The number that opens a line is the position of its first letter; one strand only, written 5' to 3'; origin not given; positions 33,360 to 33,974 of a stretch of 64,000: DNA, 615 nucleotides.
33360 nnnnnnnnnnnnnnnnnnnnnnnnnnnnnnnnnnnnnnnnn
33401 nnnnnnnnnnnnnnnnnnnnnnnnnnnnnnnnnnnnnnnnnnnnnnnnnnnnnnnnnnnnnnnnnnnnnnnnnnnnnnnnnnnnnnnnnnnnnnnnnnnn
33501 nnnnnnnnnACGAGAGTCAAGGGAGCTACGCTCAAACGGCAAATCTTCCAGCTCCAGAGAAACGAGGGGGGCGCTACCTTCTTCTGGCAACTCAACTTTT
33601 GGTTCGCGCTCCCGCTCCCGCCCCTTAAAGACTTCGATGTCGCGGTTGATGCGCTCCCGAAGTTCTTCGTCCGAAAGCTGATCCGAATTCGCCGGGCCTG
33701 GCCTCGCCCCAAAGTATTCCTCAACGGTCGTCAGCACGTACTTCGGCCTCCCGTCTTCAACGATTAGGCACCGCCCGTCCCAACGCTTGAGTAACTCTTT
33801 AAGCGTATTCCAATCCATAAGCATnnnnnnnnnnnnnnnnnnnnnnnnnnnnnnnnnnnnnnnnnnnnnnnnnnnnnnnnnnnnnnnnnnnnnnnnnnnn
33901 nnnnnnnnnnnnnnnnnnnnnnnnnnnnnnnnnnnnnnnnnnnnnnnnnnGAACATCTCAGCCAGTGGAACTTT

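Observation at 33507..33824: Phd/YefM-like mini-gene wedged between fusA and tuf inside the str operon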

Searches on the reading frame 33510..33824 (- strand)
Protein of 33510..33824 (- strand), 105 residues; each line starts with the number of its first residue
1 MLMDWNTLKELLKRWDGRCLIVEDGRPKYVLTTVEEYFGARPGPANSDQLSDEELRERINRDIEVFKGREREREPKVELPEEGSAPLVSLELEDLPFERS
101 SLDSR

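Call 3: search_protein_families(library=pfam, proteins=[window:33510-33824:-], max_evalue=10)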
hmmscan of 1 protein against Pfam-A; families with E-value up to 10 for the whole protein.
window:33510-33824:- (105 aa): 1 family
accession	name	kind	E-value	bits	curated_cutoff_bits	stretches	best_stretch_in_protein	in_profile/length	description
PF03020.21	LEM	-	0.39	10.8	24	1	47-59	2-14/40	LEM domain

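Call 4: search_protein_families(library=ncbifam, proteins=[window:33510-33824:-], max_evalue=10)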
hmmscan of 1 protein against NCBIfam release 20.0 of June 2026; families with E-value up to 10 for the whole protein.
window:33510-33824:- (105 aa): 0 families

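Call 5: search_solved_structures(query=window:33510-33824:-, max_evalue=10, show_alignments=3)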
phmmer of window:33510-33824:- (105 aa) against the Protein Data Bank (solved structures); distinct sequences matched with E-value up to 10: 3.
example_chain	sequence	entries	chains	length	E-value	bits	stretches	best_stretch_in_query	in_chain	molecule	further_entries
2j4d_A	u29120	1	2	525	0.86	12.9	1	9-61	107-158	CRYPTOCHROME DASH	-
2ijg_X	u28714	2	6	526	0.86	12.9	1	9-61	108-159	Cryptochrome DASH, chloroplast/mitochondrial | CRYPTOCHROME DASH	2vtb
2vtb_B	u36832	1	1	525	0.86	12.9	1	9-61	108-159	CRYPTOCHROME DASH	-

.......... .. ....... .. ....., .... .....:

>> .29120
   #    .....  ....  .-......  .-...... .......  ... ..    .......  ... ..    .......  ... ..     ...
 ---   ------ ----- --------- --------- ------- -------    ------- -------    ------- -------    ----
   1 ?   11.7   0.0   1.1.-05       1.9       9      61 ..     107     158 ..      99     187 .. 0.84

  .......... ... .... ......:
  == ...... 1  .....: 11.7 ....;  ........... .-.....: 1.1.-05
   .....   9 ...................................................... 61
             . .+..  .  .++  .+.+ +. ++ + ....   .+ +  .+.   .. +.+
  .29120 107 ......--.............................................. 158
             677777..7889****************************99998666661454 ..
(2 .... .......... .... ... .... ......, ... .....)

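Call 6: find_homologous_proteins(query=window:33510-33824:-, max_evalue=0.01)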
Query window:33510-33824:- (105 aa): 2 proteins with E <= 0.01 among 8 candidates.
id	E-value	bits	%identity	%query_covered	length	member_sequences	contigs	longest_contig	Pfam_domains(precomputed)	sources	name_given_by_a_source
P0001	3.9e-61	221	100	98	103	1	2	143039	-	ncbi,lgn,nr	ncbi:hypothetical protein HYZ80_01045 [Candidatus Parcubacteria bacterium]|nr:hypothetical protein [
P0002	1.3e-50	188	87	98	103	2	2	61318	-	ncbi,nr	ncbi:hypothetical protein HY442_00465 [Candidatus Parcubacteria bacterium]|nr:hypothetical protein [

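Call 9: find_encoding_contigs(protein=P0002, flank=5000, max_places=4)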
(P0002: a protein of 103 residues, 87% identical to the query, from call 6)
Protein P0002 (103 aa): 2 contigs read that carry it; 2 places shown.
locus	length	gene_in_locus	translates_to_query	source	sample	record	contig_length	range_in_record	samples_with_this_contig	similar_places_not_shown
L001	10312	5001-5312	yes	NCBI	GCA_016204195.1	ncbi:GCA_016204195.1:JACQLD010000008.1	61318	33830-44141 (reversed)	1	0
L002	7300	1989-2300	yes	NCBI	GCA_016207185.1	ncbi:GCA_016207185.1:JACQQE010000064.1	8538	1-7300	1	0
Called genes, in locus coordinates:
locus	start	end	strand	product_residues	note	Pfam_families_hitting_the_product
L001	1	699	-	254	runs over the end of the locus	PF00561:Abhydrolase_1, PF12146:Hydrolase_4, PF12697:Abhydrolase_6, PF00561:Abhydrolase_1 (weak), PF08386:Abhydrolase_4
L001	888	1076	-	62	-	-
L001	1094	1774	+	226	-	PF02163:Peptidase_M50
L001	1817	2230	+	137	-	PF00164:Ribosom_S12_S23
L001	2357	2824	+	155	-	PF00177:Ribosomal_S7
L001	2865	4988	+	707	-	PF00009:GTP_EFTU, PF22042:EF-G_D2, PF03144:GTP_EFTU_D2, PF14492:EFG_III, PF16658:RF3_C (weak), PF03764:EFG_IV, PF00679:EFG_C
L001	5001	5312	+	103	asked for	-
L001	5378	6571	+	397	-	PF00009:GTP_EFTU, PF03144:GTP_EFTU_D2, PF03143:GTP_EFTU_D3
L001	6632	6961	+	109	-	PF00338:Ribosomal_S10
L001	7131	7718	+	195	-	PF00297:Ribosomal_L3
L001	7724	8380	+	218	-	PF00573:Ribosomal_L4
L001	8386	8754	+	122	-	PF00276:Ribosomal_L23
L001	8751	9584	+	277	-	PF00181:Ribosomal_L2_N, PF03947:Ribosomal_L2_C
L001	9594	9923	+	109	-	PF00203:Ribosomal_S19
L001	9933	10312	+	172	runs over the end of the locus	PF00237:Ribosomal_L22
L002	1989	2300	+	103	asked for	-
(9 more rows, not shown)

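Call 16: search_protein_representatives(protein=window:33510-33824:-)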
Query: 105 residues. Proteins with E-value up to 0.001 (for the whole library): 40; up to 1e-10: 1; up to 1e-30: 0. The best 40 are listed.
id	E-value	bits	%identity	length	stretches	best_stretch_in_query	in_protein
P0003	3.2e-26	107.5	59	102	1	4-97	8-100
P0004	5.5e-08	48.9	39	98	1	5-96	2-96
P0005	6.4e-08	48.7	34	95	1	4-85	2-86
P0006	2.3e-07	46.9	40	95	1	17-86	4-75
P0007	7.3e-07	45.3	38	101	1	5-96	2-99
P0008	1.6e-06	44.2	33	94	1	5-97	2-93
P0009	1.8e-06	44.0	36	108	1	7-97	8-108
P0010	3.9e-06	42.9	29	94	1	4-86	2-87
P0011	4.5e-06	42.8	33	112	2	3-55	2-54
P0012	1.2e-05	41.4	34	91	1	5-83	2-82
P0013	2.1e-05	40.6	38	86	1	7-76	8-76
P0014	2.4e-05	40.4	37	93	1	5-97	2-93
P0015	2.5e-05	40.4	43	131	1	8-84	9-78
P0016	2.6e-05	40.3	40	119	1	8-74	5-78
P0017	4.1e-05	39.7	35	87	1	5-97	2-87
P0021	8.7e-05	38.6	32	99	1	6-73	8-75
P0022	9.0e-05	38.6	33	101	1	5-96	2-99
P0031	3.5e-04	36.7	34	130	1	9-103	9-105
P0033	4.4e-04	36.4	33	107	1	4-79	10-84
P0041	6.6e-04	35.8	31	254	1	9-89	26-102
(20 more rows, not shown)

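Call 20: search_protein_families(library=pfam, alignment_id=A1, max_evalue=1)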
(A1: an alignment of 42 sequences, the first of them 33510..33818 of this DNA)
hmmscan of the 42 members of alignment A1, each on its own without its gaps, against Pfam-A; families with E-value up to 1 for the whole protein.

A. member 1, window:33510-33818:- (103 aa): 1 family
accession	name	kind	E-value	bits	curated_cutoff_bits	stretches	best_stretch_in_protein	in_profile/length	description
PF03020.21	LEM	-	0.37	10.8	24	1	45-57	2-14/40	LEM domain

B. families by the number of members that match (of 42 scanned): 25 families
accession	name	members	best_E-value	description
PF02604.26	PhdYeFM_antitox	27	1.4e-06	Antitoxin Phd_YefM, type II toxin-antitoxin system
PF18506.7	RelB-like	5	0.0042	RelB Antitoxin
PF01406.26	tRNA-synt_1e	1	0.0055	tRNA synthetases class I (C) catalytic domain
PF09581.16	Spore_III_AF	1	0.0071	Stage III sporulation protein AF (Spore_III_AF)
PF21572.2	Nop5_56-rel_N_Arc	1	0.0085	Archaeal Nop5/56-rel, N-terminal domain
PF10147.14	CR6_interact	1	0.012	Growth arrest and DNA-damage-inducible proteins-interacting protein 1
PF20661.2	SutA-RBD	1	0.012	SutA RNAP-binding domain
PF19658.4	DUF6161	1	0.018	Family of unknown function (DUF6161)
PF04399.18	Glutaredoxin2_C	1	0.03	Glutaredoxin 2, C terminal domain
PF14309.11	DUF4378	1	0.046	Domain of unknown function (DUF4378)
PF07126.18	ZapC_C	1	0.046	Cell-division protein ZapC, C-terminal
PF12918.12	TcdB_N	1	0.058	TcdB toxin N-terminal helical domain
PF00533.33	BRCT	1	0.073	BRCA1 C Terminus (BRCT) domain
PF19912.4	DUF6385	1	0.073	Domain of unknown function (DUF6385)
PF09059.15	TyeA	1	0.076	TyeA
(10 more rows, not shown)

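Call 21: search_solved_structures(query=A1, max_evalue=10, show_alignments=4)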
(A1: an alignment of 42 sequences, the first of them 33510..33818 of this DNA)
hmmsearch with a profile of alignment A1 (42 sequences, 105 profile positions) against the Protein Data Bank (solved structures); distinct sequences matched with E-value up to 10: 2.
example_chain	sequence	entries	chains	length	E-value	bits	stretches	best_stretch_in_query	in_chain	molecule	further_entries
7nuv_A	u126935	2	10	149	0.14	15.5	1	55-87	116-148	Aux2pLS20 | Auxiliary relaxosome protein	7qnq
9v1i_lZ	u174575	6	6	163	0.21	14.9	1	9-91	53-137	60S ribosomal protein L24, putative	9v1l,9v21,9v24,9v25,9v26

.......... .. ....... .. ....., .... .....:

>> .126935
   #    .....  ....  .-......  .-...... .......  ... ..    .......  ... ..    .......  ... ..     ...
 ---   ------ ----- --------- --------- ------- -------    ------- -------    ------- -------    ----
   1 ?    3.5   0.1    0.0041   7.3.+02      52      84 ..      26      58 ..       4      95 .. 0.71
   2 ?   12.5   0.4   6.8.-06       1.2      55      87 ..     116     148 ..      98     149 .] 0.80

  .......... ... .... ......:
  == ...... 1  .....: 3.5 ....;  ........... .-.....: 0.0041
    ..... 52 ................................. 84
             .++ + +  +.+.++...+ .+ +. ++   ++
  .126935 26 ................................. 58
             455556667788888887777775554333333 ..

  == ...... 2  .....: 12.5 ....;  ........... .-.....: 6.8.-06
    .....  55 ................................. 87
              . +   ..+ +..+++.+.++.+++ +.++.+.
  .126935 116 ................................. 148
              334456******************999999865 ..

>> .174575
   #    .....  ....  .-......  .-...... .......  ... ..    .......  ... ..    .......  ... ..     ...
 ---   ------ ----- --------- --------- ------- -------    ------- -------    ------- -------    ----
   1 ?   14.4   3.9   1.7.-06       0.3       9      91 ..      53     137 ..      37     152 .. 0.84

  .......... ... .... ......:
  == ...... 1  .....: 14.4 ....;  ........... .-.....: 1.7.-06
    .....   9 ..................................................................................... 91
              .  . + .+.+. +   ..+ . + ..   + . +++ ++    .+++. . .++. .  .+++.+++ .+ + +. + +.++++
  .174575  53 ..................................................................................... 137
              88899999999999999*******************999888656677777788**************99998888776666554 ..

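Call 23: search_protein_families(library=pfam, proteins=[P0003, P0004, P0005, P0007, P0009, P0013, P0015, P0021, P0031, P0033], max_evalue=1)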
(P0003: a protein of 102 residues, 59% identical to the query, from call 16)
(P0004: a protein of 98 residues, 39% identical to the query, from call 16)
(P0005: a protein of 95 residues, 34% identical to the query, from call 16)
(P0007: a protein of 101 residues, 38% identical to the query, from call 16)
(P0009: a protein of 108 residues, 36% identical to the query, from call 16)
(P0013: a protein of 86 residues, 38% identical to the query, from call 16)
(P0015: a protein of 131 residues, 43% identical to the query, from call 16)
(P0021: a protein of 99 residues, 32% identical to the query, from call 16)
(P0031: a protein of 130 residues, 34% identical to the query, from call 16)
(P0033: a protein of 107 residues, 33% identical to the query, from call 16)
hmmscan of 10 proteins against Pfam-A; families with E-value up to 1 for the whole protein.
P0003 (102 aa): 0 families

P0004 (98 aa): 0 families

P0005 (95 aa): 3 families
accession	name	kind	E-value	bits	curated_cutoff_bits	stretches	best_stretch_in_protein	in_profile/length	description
PF10147.14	CR6_interact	-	0.012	15.7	29.5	1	33-91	92-148/200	Growth arrest and DNA-damage-inducible proteins-interacting protein 1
PF14309.11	DUF4378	-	0.046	14.5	25.7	1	38-85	88-135/166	Domain of unknown function (DUF4378)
PF02993.19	MCPVI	-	0.091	13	28.4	1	36-66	53-83/225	Minor capsid protein VI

P0007 (101 aa): 1 family
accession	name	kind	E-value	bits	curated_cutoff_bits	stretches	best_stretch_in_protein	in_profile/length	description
PF02604.26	PhdYeFM_antitox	-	0.17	12.1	29.8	1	7-36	15-47/74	Antitoxin Phd_YefM, type II toxin-antitoxin system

P0009 (108 aa): 1 family
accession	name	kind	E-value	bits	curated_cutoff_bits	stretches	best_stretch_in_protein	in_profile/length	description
PF02604.26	PhdYeFM_antitox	-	0.067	13.4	29.8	1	19-42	25-49/74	Antitoxin Phd_YefM, type II toxin-antitoxin system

P0013 (86 aa): 0 families

P0015 (131 aa): 1 family
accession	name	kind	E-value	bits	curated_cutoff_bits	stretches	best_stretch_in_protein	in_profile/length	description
PF02604.26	PhdYeFM_antitox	-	3e-05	24.1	29.8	1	4-56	11-63/74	Antitoxin Phd_YefM, type II toxin-antitoxin system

P0021 (99 aa): 3 families
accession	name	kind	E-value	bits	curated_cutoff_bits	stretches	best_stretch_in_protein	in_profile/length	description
PF02604.26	PhdYeFM_antitox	-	4.4e-06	26.8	29.8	1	4-51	10-56/74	Antitoxin Phd_YefM, type II toxin-antitoxin system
PF18506.7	RelB-like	-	0.0042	17.3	27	1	20-44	5-29/62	RelB Antitoxin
PF00533.33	BRCT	-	0.073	13.8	21.3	1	8-49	22-66/78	BRCA1 C Terminus (BRCT) domain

P0031 (130 aa): 1 family
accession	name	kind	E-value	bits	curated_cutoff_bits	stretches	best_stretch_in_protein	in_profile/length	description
PF02604.26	PhdYeFM_antitox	-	0.033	14.4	29.8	1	4-42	12-49/74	Antitoxin Phd_YefM, type II toxin-antitoxin system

P0033 (107 aa): 2 families
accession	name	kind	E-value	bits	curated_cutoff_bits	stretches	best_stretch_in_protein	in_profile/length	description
PF02604.26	PhdYeFM_antitox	-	1.8e-05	24.9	29.8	1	10-59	12-60/74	Antitoxin Phd_YefM, type II toxin-antitoxin system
PF08127.18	Propeptide_C1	-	0.15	12.5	32.7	1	58-74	3-19/40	Peptidase family C1 propeptide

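Call 28: predict_structure(alignment_id=A1)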
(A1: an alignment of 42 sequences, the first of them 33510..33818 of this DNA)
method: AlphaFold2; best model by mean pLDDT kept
length: 103 residues; sequences in the alignment: 42
mean_pLDDT: 69.0   pTM: 0.28
mean pLDDT of the five models: 69.0, 68.6, 65.4, 61.7, 60.5
residues with pLDDT >= 90: 0; 70-90: 52; 50-70: 38; < 50: 13
segments of 3 or more residues with pLDDT < 50: 42-47, 80-82
pLDDT, mean of each block of 10 residues (from residue 1): 82 84 86 74 51 76 67 51 60 64 53
secondary structure, 60 per line:
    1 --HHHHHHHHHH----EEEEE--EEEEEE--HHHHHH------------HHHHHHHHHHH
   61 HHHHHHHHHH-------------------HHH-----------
elements in order: H3-12 E17-21 E24-29 H32-37 H50-70

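Call 32: fold_search(model_id=the predicted structure, library=pdb)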
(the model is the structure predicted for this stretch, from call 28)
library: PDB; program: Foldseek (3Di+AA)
matches with E <= 10: 147; with E <= 0.001: 0
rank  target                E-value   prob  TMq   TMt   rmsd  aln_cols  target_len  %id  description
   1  8ut2_B                9.0e-01  0.15  0.21  0.07  13.4        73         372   12  Pre-fusion Measles virus fusion protein complexed with Fab 77 (released 2024-07-03)
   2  2fbh                  9.7e-01  0.11  0.18  0.14  12.4        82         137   18  The crystal structure of transcriptional regulator PA3341 (released 2005-12-20)
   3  5yxw_B                1.5e+00  0.11  0.23  0.07  17.4        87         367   11  Crystal structure of the prefusion form of measles virus fusion protein (released 2018-02-21)
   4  3eco_A                1.6e+00  0.09  0.22  0.18   9.1        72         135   14  Crystal structure of MepR, a transcription regulator of the Staphylococcus aureus multidrug efflux pump MepA (released 2009-02-10)
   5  9ha0_B                1.8e+00  0.16  0.21  0.20  11.2        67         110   19  Crystal structure of Cu(II)-bound LmrR_V15Bpy variant BVS (released 2025-03-05)
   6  9w3a_E                1.8e+00  0.09  0.18  0.23  12.7        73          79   19  Crystal structure of PfiAT toxin-antitoxin complex (released 2026-02-11)
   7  9w3a_J                1.8e+00  0.09  0.18  0.22  12.2        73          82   19  Crystal structure of PfiAT toxin-antitoxin complex (released 2026-02-11)
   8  9w3a_H                2.0e+00  0.08  0.18  0.23  12.5        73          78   19  Crystal structure of PfiAT toxin-antitoxin complex (released 2026-02-11)
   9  6i8n_A                2.0e+00  0.08  0.18  0.17  12.2        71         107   21  Crystal structure of LmrR with V15 replaced by unnatural amino acid 4-amino-L-phenylalanine (released 2019-01-02)
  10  4jz7_C                2.3e+00  0.13  0.18  0.07   9.5        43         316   21  Carbamate kinase from Giardia lamblia bound to AMP-PNP (released 2013-06-05)
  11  4ld5_A                2.3e+00  0.08  0.21  0.17   9.1        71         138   18  Crystal structure of MepR Q18P mutant from multidrug resistant S. aureus clinical isolate (released 2013-09-11)
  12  3fhm_A                2.4e+00  0.18  0.23  0.18   6.0        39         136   20  Crystal structure of the CBS-domain containing protein ATU1752 from Agrobacterium tumefaciens (released 2009-01-13)
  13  9w3a_F                2.4e+00  0.08  0.18  0.23  12.8        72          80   19  Crystal structure of PfiAT toxin-antitoxin complex (released 2026-02-11)
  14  4aih_A                2.6e+00  0.06  0.17  0.16  12.5        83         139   10  Crystal structure of RovA from Yersinia in its free form (released 2012-09-12)
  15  4esy_A                2.8e+00  0.30  0.23  0.15   1.6        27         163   26  Crystal Structure of the CBS Domain of CBS Domain Containing Membrane Protein from Sphaerobacter thermophilus (released 2012-09-05)
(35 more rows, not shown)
